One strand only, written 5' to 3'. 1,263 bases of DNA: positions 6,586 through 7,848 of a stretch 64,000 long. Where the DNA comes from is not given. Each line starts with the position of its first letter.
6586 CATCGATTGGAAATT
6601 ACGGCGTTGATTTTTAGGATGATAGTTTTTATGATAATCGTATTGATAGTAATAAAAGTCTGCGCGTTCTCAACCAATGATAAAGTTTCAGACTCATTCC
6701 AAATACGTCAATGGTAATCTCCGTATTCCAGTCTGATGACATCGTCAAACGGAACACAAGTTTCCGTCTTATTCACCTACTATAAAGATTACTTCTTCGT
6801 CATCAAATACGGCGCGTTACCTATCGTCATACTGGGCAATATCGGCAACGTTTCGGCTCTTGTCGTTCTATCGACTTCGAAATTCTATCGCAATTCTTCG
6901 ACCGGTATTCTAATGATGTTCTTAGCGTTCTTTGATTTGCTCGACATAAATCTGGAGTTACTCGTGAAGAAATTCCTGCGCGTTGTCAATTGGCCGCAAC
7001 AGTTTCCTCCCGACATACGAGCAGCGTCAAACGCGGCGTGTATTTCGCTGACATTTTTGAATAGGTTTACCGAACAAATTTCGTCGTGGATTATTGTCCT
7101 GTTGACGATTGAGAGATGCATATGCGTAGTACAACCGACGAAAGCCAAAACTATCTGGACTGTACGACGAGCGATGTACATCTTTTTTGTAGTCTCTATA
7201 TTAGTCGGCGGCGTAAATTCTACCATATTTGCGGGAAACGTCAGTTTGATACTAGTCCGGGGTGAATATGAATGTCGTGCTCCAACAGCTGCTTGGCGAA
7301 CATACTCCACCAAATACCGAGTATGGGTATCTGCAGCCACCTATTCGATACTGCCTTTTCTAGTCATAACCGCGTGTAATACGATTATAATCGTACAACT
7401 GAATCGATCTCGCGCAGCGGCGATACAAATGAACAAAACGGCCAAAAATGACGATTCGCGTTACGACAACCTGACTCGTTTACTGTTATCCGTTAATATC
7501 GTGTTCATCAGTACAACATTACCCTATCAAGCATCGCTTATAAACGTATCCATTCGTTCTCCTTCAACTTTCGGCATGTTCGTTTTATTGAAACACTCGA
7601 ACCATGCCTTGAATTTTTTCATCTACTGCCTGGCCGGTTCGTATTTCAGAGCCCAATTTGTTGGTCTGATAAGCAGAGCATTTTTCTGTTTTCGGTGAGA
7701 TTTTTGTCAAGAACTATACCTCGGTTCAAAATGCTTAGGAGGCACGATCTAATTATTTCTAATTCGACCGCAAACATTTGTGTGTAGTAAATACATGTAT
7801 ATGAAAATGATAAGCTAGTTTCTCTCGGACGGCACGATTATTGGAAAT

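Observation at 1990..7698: Head-to-head pair of about 85 % identical intronless GPCR paralogs with a duplicated 5' flank and diversification focused on TM4-ECL2-TM5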

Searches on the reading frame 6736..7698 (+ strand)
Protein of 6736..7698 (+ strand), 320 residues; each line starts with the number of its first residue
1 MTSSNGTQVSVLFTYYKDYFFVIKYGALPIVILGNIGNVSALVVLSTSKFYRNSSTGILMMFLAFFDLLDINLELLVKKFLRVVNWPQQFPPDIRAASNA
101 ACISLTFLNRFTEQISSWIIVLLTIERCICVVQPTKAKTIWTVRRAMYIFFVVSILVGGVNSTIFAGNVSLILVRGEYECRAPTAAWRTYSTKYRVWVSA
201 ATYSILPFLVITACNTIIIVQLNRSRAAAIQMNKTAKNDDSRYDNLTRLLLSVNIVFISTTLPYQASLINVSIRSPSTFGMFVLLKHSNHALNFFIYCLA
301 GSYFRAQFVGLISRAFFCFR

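Call 4: search_protein_families(library=pfam, proteins=[window:6736-7698:+], max_evalue=0.01)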
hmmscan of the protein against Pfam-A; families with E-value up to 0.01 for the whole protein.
window:6736-7698:+ (320 aa): 2 families
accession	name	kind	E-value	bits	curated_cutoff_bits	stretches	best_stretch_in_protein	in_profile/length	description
PF00001.26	7tm_1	-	4.5e-15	56.3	30.5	1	37-297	1-260/260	7 transmembrane receptor (rhodopsin family)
PF10324.15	7TM_GPCR_Srw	-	1.8e-09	37.8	22.2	1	31-297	7-291/319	Serpentine type 7TM GPCR chemoreceptor Srw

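Call 8: find_homologous_proteins(query=window:6736-7698:+)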
Query window:6736-7698:+ (320 aa): 3 proteins with E <= 0.001 among 2576 candidates.
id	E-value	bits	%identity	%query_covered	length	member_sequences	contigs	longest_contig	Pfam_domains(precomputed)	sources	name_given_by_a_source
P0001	1.1e-135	470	69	98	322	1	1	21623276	PF10320.16,PF00001.27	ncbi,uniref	ncbi:FMRFamide receptor-like [Tubulanus polymorphus]|uniref:FMRFamide receptor-like n=1 Tax=Tubulanu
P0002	2.3e-22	98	31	85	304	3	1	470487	PF10324.16,PF00001.27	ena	-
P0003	4.7e-6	44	24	88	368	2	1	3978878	PF00001.27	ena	-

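Call 10: find_encoding_contigs(protein=P0001, flank=10000)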
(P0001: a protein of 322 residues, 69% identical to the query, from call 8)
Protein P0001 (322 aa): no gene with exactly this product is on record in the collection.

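Call 16: search_protein_representatives(protein=window:6736-7698:+)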
Query: 320 residues. Proteins with E-value up to 0.001 (for the whole library): 3448; up to 1e-10: 878; up to 1e-30: 2. The best 150 are listed.
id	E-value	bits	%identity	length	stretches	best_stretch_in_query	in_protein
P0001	3.5e-136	469.9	70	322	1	2-315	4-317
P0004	3.5e-33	131.7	35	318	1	23-312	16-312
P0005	1.2e-27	113.6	33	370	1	15-314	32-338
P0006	1.5e-26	110.0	34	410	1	14-313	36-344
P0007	3.9e-26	108.6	33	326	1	21-311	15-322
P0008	7.3e-26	107.7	34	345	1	21-310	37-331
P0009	4.2e-25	105.2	34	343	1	25-313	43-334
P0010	5.6e-25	104.8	31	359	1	25-316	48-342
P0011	1.1e-24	103.8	27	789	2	14-234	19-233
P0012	2.1e-24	102.9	29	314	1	22-311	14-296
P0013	2.2e-24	102.8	35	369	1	25-309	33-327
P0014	2.3e-24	102.8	30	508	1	26-313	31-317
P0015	3.6e-24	102.1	30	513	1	18-314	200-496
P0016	3.8e-24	102.0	31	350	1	24-311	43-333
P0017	1.1e-23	100.5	32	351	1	20-316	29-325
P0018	1.4e-23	100.2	28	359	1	13-316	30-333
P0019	2.7e-23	99.3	29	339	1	13-307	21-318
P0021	7.1e-23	97.9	31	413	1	4-307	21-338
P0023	1.4e-22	96.9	30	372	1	24-308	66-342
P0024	1.7e-22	96.6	31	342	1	28-320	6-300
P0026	3.2e-22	95.7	33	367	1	8-312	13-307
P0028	1.2e-21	93.8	30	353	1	9-314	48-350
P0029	1.6e-21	93.4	33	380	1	27-307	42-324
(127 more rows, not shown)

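Call 18: list_cluster_members(proteins=[P0001, P0004, P0005, P0006, P0007, P0008, P0009, P0010, P0012, P0013])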
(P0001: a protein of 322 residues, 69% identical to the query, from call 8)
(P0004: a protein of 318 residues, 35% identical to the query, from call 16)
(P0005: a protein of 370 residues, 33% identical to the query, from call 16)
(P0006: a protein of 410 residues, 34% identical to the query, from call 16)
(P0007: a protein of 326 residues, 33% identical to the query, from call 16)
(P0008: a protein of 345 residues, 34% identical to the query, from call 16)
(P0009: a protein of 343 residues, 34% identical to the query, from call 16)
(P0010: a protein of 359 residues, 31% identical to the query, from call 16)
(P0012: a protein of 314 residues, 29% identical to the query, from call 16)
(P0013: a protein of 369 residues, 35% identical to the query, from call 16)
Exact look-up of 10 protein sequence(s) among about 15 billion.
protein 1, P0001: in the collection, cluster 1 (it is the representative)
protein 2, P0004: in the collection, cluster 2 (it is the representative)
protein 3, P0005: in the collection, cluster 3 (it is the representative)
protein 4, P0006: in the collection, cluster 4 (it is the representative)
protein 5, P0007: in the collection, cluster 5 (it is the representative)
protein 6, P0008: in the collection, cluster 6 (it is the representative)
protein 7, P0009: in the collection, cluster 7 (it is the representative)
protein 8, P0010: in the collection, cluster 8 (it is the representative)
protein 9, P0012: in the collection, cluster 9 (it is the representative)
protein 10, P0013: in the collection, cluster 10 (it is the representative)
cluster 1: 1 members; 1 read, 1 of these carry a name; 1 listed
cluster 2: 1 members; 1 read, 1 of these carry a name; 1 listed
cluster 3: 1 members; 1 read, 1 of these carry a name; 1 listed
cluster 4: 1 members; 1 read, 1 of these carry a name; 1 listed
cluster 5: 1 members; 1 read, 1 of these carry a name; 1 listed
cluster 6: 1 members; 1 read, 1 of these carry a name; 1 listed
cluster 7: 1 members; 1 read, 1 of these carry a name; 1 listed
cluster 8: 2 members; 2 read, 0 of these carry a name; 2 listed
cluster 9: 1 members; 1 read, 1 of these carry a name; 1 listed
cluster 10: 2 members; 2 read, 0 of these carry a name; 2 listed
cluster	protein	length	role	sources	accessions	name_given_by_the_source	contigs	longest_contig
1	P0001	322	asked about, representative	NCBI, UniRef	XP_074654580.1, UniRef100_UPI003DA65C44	FMRFamide receptor-like [Tubulanus polymorphus] | FMRFamide receptor-like n=1 Tax=Tubulanus polymorphus TaxID=672921 RepID=UPI003DA65C44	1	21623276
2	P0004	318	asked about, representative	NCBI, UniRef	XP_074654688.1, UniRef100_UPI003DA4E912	C-C chemokine receptor type 7-like [Tubulanus polymorphus] | C-C chemokine receptor type 7-like n=1 Tax=Tubulanus polymorphus TaxID=672921 ...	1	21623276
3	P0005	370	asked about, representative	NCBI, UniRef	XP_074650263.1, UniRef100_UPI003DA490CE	FMRFamide receptor-like [Tubulanus polymorphus] | FMRFamide receptor-like n=1 Tax=Tubulanus polymorphus TaxID=672921 RepID=UPI003DA490CE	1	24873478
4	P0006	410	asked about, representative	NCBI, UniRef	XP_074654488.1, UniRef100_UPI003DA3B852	sex peptide receptor-related protein 2-like [Tubulanus polymorphus] | sex peptide receptor-related protein 2-like n=1 Tax=Tubulanus polymorphus TaxID=672921 ...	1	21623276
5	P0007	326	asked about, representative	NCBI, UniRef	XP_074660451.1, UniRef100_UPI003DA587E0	FMRFamide receptor-like [Tubulanus polymorphus] | FMRFamide receptor-like n=1 Tax=Tubulanus polymorphus TaxID=672921 RepID=UPI003DA587E0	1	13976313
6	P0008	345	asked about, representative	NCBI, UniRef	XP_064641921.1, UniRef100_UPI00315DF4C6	growth hormone secretagogue receptor type 1-like [Lineus longissimus] | growth hormone secretagogue receptor type 1-like n=1 Tax=Lineus longissimus TaxID=88925 ...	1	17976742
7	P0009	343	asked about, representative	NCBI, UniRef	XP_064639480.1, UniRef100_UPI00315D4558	growth hormone secretagogue receptor type 1-like [Lineus longissimus] | growth hormone secretagogue receptor type 1-like n=1 Tax=Lineus longissimus TaxID=88925 ...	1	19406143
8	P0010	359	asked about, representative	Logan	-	-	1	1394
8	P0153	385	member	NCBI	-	-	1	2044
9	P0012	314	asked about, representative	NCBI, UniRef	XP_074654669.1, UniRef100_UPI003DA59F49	neuromedin-U receptor 2-like [Tubulanus polymorphus] | neuromedin-U receptor 2-like n=1 Tax=Tubulanus polymorphus TaxID=672921 ...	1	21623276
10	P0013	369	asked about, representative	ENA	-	-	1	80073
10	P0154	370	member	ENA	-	-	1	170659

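Call 19: search_solved_structures(query=window:6736-7698:+, max_evalue=0.001, show_alignments=2)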
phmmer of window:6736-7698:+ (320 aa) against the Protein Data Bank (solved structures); distinct sequences matched with E-value up to 0.001: 16.
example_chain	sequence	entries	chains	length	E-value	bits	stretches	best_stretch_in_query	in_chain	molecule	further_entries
7ul2_R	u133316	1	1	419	1.6e-06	31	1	25-269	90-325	Neurotensin receptor 1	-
9cgj_A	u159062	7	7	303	3.5e-06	29.9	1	31-308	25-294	Delta-type opioid receptor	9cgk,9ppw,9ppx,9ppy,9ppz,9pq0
8y45_A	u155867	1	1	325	5e-06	29.4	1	31-309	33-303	Delta-type opioid receptor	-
9xf4_A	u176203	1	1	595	5.9e-06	29.1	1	31-308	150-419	Soluble cytochrome b562,Delta-type opioid receptor,Oplophorus-luciferin 2-monooxygenase ca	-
9ydp_R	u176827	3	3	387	8.7e-06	28.6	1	31-309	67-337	Delta-type opioid receptor | OPRD1 isoform 1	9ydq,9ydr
4rwa_A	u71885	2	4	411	1e-05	28.4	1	31-308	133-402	Soluble cytochrome b562,Delta-type opioid receptor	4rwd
4n6h_A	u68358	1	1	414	1e-05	28.4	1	31-308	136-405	Soluble cytochrome b562, Delta-type opioid receptor chimeric protein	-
8y71_R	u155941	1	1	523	1.9e-05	27.4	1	31-308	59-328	Delta-type opioid receptor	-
9xdq_A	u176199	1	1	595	2.5e-05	27.1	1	31-308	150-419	Soluble cytochrome b562,Delta-type opioid receptor,Soluble cytochrome b562,Delta-type opio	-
8f7s_R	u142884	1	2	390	8.9e-05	25.3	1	31-308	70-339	Delta-type opioid receptor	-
6tpk_A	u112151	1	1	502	0.00032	23.5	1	30-222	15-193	Oxytocin receptor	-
8f7x_R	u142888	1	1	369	0.00042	23.1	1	98-308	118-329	Nociceptin receptor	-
6pt2_A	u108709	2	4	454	0.00042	23.1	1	33-308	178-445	Delta opioid receptor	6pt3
23oi_R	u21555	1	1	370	0.00042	23.1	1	98-308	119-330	Nociceptin receptor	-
5dhg_A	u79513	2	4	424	0.00062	22.5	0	98-308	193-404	Soluble cytochrome b562,Nociceptin receptor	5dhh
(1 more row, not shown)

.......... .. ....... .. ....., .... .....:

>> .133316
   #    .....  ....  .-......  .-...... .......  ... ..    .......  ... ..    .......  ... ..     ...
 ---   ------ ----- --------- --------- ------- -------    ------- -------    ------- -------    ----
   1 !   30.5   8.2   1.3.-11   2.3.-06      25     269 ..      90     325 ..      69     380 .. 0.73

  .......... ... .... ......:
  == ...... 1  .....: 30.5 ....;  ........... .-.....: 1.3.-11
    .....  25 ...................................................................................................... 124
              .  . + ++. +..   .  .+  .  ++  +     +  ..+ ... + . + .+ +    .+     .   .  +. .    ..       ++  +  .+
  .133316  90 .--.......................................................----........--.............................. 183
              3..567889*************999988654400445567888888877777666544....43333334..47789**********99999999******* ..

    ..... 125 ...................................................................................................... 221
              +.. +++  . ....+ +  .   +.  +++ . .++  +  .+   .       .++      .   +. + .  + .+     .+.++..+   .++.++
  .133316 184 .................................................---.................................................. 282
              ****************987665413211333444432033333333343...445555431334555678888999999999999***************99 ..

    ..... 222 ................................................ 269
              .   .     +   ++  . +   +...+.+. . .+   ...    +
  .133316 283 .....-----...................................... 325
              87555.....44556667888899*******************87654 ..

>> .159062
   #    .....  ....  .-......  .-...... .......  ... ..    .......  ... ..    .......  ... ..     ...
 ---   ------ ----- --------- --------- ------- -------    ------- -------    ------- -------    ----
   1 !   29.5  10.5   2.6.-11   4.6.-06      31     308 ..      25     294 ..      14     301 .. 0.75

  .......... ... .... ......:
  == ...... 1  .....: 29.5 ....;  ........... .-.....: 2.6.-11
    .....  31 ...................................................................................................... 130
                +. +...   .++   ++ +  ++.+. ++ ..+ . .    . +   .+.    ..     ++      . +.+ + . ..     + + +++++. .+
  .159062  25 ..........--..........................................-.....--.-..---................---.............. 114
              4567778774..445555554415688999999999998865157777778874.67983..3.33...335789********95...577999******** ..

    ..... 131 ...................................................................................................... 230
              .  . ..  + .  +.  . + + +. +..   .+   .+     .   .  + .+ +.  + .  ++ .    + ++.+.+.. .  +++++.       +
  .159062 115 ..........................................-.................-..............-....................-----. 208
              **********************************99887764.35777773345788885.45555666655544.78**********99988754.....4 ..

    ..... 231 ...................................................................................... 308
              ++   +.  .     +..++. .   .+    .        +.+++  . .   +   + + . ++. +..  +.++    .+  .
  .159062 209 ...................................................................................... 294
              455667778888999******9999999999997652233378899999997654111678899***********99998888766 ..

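Call 36: predict_structure(alignment_id=A3)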
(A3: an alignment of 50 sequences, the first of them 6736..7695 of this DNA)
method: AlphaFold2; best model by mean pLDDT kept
length: 320 residues; sequences in the alignment: 50
mean_pLDDT: 90.4   pTM: 0.88
mean pLDDT of the five models: 90.4, 89.3, 88.6, 88.2, 88.1
residues with pLDDT >= 90: 235; 70-90: 65; 50-70: 17; < 50: 3
segments of 3 or more residues with pLDDT < 50: 1-3
pLDDT, mean of each block of 10 residues (from residue 1): 55 83 96 96 96 95 97 91 78 84 95 97 96 95 97 98 92 90 93 93 95 95 92 75 83 90 93 86 96 89 92 91
secondary structure, 60 per line:
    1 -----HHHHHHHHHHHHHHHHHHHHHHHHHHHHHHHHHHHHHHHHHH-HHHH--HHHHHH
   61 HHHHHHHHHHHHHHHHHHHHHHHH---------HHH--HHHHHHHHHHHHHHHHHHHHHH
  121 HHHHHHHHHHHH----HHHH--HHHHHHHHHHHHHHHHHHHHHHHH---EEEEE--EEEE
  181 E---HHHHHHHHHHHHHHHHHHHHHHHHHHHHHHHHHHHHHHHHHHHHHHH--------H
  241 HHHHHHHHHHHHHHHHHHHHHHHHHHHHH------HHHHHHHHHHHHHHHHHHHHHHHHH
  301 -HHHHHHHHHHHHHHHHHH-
elements in order: H6-47 H49-52 H55-84 H99-132 H137-140 H143-166 E170-174 E177-181 H185-231 H240-269 H276-300 H302-319
